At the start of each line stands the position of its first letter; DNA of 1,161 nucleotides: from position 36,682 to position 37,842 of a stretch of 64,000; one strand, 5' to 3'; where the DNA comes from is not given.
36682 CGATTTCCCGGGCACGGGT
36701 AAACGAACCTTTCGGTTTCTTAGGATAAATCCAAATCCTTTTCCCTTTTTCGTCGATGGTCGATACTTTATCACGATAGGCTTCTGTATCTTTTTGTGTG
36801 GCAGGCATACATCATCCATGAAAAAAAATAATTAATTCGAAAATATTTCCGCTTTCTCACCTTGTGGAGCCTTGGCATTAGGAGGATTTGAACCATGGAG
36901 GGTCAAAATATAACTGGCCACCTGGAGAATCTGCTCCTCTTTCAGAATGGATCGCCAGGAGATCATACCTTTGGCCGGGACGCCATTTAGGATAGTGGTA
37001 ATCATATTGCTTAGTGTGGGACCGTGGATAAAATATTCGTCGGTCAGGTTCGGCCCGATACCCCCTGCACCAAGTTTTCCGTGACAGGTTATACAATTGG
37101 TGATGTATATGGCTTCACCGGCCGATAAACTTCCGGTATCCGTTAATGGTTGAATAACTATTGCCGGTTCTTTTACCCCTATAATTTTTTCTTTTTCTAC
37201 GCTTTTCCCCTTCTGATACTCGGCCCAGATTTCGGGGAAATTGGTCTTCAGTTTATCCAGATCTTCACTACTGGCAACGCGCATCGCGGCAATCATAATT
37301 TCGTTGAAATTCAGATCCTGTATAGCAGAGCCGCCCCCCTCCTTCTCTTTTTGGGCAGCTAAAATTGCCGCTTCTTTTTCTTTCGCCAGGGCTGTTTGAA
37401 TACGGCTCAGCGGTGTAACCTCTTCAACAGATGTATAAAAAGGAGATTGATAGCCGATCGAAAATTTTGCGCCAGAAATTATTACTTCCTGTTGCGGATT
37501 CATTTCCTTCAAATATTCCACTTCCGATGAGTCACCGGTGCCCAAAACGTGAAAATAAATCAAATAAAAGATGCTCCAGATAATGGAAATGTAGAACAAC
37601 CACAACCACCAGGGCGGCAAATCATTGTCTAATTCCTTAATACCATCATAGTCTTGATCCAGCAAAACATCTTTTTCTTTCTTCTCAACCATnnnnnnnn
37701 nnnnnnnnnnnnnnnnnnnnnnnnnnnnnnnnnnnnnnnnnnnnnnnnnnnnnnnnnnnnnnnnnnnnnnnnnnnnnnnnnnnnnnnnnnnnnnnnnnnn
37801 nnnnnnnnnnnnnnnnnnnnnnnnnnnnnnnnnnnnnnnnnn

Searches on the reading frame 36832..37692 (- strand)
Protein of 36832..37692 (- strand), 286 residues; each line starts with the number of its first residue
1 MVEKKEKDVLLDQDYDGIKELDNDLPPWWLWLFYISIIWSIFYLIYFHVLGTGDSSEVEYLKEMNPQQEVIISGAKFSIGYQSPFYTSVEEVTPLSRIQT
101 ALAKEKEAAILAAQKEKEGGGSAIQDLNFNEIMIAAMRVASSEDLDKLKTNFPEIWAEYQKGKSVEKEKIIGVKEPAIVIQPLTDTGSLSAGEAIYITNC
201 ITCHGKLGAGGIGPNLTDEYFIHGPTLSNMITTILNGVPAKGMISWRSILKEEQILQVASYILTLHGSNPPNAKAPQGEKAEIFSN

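Call 73: search_protein_families(library=pfam, proteins=[window:36832-37692:-], max_evalue=0.00001)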
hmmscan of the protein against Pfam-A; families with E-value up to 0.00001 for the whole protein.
window:36832-37692:- (286 aa): 3 families
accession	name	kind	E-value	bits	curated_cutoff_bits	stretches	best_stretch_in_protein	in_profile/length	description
PF14715.11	FixP_N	-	3.2e-19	68.8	24.9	1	9-53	3-47/48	N-terminal domain of cytochrome oxidase-cbb3, FixP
PF13442.11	Cytochrome_CBB3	-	4.9e-11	43.2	27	1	189-262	3-68/68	Cytochrome C oxidase, cbb3-type, subunit III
PF00034.26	Cytochrom_C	-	9.9e-07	30.4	21.3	0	191-265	3-89/90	Cytochrome c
